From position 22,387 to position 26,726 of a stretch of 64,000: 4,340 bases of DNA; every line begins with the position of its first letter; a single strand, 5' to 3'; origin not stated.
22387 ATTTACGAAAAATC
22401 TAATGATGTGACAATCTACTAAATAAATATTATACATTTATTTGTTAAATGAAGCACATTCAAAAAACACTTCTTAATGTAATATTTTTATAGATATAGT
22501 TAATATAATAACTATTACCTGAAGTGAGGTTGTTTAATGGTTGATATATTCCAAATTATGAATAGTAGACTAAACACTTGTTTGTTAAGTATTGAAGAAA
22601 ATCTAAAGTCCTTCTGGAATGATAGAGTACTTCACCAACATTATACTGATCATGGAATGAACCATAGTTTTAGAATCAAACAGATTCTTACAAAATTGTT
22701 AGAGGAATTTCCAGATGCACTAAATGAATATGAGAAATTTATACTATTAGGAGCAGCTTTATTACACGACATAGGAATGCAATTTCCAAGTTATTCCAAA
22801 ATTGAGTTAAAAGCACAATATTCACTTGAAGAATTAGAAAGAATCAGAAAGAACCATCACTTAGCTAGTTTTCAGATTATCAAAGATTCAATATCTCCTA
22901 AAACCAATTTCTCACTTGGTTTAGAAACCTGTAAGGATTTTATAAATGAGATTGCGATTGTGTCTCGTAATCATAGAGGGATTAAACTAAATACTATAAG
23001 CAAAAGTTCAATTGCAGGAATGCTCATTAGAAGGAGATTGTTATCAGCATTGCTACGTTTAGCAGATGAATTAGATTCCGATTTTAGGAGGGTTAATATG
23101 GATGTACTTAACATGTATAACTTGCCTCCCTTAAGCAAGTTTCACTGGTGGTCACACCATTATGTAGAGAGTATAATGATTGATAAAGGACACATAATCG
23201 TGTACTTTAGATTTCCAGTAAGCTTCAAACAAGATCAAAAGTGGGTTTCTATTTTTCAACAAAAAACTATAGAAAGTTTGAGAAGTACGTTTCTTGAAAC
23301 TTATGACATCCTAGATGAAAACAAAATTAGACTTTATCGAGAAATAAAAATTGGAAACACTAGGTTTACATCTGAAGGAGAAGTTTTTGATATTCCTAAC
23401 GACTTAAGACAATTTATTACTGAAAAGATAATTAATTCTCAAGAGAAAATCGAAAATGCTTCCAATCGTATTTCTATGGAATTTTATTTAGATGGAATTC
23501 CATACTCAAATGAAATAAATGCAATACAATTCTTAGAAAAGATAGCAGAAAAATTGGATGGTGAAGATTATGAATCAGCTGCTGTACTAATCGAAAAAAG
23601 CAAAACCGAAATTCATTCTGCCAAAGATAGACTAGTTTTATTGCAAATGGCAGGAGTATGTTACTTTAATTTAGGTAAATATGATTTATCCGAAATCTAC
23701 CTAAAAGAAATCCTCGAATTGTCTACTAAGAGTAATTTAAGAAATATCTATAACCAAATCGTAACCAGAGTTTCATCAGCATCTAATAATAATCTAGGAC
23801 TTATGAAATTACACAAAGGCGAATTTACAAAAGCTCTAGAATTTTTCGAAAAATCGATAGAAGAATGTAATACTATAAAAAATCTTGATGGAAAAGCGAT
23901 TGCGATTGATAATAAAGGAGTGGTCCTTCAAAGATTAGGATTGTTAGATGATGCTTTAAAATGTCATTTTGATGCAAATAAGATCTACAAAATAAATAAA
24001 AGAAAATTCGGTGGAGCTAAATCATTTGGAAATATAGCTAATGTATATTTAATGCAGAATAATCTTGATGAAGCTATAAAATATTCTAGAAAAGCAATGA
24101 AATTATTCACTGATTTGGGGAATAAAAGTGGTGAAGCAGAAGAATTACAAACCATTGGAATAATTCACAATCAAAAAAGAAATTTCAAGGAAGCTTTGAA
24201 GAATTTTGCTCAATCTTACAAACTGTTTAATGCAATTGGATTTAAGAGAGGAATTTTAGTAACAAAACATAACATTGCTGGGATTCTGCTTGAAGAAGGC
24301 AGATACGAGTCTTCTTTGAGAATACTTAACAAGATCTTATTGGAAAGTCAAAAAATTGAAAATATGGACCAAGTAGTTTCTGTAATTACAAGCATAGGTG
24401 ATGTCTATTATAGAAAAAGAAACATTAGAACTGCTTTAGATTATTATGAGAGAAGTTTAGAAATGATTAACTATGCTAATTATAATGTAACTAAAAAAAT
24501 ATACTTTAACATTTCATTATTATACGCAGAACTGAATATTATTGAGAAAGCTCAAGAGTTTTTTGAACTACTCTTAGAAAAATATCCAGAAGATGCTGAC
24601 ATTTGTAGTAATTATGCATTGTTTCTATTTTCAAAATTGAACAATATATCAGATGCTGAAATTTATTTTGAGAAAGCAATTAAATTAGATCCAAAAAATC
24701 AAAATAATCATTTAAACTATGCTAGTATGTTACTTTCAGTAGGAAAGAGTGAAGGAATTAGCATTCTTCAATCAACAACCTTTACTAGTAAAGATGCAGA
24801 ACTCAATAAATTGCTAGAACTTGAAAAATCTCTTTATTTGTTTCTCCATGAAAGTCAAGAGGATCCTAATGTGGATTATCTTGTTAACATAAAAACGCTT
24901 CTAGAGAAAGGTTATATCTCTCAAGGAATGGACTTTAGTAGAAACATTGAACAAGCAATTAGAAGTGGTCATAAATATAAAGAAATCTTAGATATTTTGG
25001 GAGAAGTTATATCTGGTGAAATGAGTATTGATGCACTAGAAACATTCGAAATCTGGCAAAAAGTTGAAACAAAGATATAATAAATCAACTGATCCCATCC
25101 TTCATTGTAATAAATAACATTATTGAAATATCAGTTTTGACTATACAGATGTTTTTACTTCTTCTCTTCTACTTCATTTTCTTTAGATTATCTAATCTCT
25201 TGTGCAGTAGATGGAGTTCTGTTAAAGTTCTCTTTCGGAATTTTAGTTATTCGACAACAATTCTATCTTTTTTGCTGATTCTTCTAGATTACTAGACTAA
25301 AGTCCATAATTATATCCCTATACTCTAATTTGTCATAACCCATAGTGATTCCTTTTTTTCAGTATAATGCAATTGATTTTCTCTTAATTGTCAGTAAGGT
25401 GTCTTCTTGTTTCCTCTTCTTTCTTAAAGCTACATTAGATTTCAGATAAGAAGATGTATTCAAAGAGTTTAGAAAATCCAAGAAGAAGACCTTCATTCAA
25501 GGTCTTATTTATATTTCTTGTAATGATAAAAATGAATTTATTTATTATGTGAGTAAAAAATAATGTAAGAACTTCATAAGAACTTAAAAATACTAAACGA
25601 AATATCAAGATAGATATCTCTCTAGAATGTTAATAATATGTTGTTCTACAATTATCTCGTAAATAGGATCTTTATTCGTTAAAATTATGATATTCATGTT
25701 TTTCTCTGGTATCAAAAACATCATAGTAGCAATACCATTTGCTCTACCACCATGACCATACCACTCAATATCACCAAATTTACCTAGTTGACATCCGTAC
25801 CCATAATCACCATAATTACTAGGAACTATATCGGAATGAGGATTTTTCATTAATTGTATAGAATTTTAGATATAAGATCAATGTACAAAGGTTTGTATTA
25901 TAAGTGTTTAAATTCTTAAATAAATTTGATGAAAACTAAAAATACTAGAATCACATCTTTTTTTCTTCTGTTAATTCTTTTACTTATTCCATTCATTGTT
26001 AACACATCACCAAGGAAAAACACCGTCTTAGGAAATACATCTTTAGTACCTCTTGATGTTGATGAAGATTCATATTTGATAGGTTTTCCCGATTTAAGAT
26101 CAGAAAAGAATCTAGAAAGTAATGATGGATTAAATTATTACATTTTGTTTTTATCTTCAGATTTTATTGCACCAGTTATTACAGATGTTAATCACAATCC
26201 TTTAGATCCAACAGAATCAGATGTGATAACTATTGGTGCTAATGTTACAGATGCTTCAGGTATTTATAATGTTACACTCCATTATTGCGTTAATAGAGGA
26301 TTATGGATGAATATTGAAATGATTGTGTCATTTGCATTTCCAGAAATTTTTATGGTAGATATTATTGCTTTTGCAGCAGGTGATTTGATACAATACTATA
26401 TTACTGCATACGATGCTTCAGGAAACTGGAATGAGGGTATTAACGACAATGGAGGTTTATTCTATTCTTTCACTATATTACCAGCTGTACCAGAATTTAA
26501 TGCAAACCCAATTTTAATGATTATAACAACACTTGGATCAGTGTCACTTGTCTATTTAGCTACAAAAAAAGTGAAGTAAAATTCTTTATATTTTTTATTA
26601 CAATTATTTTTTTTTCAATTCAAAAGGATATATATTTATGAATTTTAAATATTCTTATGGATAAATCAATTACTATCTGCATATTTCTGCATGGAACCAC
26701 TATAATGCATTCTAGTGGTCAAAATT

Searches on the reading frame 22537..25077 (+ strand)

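Call 4: search_protein_families(library=pfam, proteins=[window:22537-25077:+], max_evalue=0.1)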
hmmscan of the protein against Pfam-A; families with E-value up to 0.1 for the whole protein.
window:22537-25077:+ (847 aa): 24 families
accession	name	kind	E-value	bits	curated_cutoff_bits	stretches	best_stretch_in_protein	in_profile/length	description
PF13424.12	TPR_12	-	1.1e-35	122.1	30.1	4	496-565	5-76/77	Tetratricopeptide repeat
PF24391.1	HD-CE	-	4.5e-33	115.5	27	1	34-228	2-235/263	HD-CE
PF07719.23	TPR_2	-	1.6e-28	96.8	27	4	700-721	13-34/34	Tetratricopeptide repeat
PF00515.34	TPR_1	-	4.3e-25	86.9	27.8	4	494-523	1-30/34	Tetratricopeptide repeat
PF13181.12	TPR_8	-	1.4e-23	81.4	25.7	3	688-721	2-34/34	Tetratricopeptide repeat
PF13374.12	TPR_10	-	5.9e-18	64.7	27.5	1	495-523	3-31/42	Tetratricopeptide repeat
PF13428.12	TPR_14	-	2.1e-12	46.8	23.5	0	662-694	10-42/44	Tetratricopeptide repeat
PF14559.12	TPR_19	-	1.1e-09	38.9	25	0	670-721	8-58/68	Tetratricopeptide repeat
PF13431.12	TPR_17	-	1.5e-09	37.8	24.4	1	710-739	1-30/34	Tetratricopeptide repeat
PF13174.12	TPR_6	-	2e-09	37.9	26.3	1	656-685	3-32/33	Tetratricopeptide repeat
PF13432.12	TPR_16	-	3.7e-09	37.3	32.7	0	669-721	13-64/65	Tetratricopeptide repeat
PF14938.12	SNAP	-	4e-09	36.8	25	1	471-604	52-185/282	Soluble NSF attachment protein, SNAP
PF17874.7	TPR_MalT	-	2.5e-08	34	45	1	417-530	43-158/336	MalT-like TPR region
PF13176.12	TPR_7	-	3.5e-08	33.3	27.9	0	619-642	4-27/36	Tetratricopeptide repeat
PF23914.1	TPR_CcmH_CycH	-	2.9e-07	30.9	42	1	700-738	62-100/158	Cytochrome c-type biogenesis protein H TPR domain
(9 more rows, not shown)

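Call 5: search_protein_families(library=padloc, proteins=[window:22537-25077:+], max_evalue=0.01)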
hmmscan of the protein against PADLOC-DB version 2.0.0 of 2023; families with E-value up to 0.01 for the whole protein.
window:22537-25077:+ (847 aa): 1 family
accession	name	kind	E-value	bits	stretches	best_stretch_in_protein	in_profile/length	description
PDLC01169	TPR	-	7.8e-16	56.2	2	494-639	109-230/252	TPR repeats containing protein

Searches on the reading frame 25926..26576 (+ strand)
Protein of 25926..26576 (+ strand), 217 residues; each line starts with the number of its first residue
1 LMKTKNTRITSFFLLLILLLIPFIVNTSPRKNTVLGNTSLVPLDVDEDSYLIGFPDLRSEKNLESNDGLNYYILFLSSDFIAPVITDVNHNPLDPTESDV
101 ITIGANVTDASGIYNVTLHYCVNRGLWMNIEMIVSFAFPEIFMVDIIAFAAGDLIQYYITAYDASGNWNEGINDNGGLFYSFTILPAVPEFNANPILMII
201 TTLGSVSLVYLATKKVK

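Call 4: search_protein_families(library=pfam, proteins=[window:25926-26576:+], max_evalue=0.1)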
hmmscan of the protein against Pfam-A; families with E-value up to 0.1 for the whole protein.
window:25926-26576:+ (217 aa): 1 family
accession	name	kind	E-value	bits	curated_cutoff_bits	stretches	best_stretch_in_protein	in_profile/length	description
PF22184.2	CBM_56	-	0.066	13.9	27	0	115-163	23-68/75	Carbohydrate binding module family 56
